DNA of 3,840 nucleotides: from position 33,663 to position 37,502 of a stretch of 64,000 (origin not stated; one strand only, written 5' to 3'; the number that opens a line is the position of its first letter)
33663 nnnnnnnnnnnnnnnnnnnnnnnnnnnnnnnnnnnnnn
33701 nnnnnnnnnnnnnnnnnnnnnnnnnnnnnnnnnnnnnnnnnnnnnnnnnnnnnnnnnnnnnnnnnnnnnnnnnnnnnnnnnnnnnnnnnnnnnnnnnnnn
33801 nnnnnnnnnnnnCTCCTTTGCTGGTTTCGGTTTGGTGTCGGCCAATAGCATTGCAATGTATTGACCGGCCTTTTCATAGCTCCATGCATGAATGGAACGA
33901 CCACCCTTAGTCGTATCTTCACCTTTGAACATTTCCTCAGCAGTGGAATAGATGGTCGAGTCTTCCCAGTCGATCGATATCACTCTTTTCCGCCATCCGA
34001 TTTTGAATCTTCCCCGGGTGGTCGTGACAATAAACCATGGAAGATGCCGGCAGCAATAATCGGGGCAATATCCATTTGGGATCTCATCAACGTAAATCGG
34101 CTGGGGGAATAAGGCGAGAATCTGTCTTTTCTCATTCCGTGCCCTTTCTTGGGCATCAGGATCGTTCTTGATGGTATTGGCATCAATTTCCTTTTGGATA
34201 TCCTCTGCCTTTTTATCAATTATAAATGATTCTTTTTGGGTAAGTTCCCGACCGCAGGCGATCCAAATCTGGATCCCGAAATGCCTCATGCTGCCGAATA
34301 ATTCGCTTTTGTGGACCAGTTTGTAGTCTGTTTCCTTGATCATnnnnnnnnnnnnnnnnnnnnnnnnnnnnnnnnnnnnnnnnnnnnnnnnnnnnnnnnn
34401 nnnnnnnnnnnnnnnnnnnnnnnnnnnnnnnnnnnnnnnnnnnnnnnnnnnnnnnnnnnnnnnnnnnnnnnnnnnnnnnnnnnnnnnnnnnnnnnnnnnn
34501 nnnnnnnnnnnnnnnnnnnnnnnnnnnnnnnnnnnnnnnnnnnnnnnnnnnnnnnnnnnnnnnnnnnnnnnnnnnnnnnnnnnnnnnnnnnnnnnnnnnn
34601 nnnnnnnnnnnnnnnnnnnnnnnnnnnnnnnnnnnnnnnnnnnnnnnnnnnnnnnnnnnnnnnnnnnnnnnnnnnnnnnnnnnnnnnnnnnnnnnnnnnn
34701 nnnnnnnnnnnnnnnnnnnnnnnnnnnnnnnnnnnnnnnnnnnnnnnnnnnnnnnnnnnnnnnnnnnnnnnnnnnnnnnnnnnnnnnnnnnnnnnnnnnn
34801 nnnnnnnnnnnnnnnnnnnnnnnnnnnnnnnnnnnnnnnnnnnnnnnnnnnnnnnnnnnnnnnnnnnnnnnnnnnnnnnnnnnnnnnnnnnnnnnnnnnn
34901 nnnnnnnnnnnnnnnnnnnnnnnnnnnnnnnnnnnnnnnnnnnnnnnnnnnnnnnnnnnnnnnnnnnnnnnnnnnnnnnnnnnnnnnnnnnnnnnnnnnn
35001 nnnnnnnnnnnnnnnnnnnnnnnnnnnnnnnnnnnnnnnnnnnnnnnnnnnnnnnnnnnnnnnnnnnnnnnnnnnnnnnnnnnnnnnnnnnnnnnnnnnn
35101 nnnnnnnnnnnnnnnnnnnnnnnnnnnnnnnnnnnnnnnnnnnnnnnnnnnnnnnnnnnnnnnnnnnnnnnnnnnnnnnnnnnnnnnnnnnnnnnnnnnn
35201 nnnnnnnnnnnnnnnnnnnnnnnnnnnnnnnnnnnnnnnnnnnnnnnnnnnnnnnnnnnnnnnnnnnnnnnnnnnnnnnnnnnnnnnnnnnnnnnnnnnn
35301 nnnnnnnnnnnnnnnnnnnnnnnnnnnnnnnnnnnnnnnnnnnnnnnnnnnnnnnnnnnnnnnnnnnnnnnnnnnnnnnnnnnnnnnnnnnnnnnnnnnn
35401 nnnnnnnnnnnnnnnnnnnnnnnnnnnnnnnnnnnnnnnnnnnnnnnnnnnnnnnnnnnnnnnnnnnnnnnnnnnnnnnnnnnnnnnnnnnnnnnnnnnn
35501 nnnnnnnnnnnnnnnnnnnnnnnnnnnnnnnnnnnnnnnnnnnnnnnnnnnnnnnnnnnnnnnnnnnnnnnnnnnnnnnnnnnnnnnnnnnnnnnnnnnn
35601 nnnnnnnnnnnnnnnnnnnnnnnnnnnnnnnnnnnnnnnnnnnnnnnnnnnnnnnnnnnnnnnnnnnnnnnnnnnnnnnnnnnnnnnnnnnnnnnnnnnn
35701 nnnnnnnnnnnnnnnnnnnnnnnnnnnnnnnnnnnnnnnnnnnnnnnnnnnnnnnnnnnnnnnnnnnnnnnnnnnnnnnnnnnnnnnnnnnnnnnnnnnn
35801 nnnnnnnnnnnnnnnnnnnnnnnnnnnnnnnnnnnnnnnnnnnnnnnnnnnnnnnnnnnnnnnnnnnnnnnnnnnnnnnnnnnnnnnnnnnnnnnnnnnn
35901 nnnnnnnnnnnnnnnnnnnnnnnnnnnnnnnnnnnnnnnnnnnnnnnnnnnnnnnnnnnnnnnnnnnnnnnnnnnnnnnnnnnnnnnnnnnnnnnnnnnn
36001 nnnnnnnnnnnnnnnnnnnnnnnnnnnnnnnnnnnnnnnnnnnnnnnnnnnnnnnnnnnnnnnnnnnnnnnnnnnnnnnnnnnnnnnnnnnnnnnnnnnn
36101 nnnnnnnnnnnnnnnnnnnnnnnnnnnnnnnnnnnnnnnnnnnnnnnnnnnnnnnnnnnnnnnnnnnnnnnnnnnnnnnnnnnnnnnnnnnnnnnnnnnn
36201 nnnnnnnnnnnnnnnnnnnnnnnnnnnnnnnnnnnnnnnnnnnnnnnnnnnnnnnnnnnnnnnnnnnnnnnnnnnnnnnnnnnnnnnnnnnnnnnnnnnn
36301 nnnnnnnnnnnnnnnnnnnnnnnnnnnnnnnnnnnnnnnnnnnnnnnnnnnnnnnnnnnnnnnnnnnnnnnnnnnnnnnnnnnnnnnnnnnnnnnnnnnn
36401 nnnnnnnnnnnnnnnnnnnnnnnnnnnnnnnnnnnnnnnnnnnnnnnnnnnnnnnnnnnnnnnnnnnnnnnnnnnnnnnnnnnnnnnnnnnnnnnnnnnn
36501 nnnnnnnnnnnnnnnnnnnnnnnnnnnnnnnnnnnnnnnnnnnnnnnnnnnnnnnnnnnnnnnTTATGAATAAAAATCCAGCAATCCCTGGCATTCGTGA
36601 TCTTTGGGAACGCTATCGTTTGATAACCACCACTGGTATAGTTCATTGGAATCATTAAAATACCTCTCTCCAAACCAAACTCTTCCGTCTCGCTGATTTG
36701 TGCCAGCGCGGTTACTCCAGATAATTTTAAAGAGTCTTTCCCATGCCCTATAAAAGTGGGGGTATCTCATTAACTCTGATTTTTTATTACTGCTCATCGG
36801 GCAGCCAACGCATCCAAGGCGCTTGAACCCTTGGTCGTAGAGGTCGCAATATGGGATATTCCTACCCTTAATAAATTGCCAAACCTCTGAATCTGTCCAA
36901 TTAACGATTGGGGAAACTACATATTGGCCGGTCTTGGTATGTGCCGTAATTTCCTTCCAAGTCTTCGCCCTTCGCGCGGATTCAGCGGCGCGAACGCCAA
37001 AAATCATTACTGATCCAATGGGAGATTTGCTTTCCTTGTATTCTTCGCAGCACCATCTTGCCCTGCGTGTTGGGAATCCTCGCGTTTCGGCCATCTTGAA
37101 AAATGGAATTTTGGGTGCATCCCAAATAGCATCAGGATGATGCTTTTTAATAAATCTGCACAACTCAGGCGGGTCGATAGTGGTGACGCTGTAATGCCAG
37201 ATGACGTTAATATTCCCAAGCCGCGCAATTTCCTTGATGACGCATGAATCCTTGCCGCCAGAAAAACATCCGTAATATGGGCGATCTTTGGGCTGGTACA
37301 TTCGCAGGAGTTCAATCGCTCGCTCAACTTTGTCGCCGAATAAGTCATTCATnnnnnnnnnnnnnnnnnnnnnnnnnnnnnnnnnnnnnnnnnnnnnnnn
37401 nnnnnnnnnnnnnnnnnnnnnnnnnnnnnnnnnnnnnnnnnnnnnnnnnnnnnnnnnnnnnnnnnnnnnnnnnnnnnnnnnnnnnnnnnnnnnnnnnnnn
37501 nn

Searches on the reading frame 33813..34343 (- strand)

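Call 63: search_protein_families(library=pfam, alignment_id=A8, max_evalue=0.001)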
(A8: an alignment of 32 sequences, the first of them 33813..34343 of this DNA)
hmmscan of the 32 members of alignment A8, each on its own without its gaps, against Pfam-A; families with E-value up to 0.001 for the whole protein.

A. member 1, window:33813-34343:- (177 aa): 0 families

B. families by the number of members that match (of 32 scanned): 14 families
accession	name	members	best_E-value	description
PF25109.1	HAD_PNKP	1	1.3e-26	Polynucleotide kinase PNKP phosphatase domain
PF00436.31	SSB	1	3.2e-24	Single-strand binding protein family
PF01695.23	IstB_IS21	1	4.2e-11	IstB-like ATP binding protein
PF03767.20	Acid_phosphat_B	1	5.3e-08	HAD superfamily, subfamily IIIB (Acid phosphatase)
PF01381.28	HTH_3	1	2e-07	Helix-turn-helix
PF13560.12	HTH_31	1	9.1e-07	Helix-turn-helix domain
PF16225.10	DUF4884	1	3e-06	Domain of unknown function (DUF4884)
PF00004.35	AAA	1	4.4e-05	ATPase family associated with various cellular activities (AAA)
PF24694.1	LNS2_PITM1-3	1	5.6e-05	PITM 1-3, LNS2 domain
PF04055.27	Radical_SAM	1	6.7e-05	Radical SAM superfamily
PF02562.22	PhoH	1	0.00034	PhoH-like protein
PF01336.31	tRNA_anti-codon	1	0.00056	OB-fold nucleic acid binding domain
PF00702.32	Hydrolase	1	0.00065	haloacid dehalogenase-like hydrolase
PF08965.17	Aca2_YdiL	1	0.00087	Aca2/YdiL-like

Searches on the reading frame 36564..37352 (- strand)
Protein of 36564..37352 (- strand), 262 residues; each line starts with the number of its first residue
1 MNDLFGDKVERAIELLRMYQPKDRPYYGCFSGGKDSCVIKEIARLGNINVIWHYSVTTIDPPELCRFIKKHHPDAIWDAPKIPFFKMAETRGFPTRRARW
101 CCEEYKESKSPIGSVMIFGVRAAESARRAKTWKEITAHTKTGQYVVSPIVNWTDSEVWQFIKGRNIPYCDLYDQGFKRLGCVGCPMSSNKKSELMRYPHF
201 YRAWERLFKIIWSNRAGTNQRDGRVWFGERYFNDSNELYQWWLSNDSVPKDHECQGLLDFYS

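Call 17: search_protein_families(library=pfam, proteins=[window:36564-37352:-], max_evalue=0.001)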
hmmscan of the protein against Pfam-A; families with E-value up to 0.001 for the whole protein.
window:36564-37352:- (262 aa): 1 family
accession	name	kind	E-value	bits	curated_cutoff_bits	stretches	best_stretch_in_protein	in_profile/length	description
PF01507.26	PAPS_reduct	-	3.2e-22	79.8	22.5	1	30-185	6-173/175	Phosphoadenosine phosphosulfate reductase domain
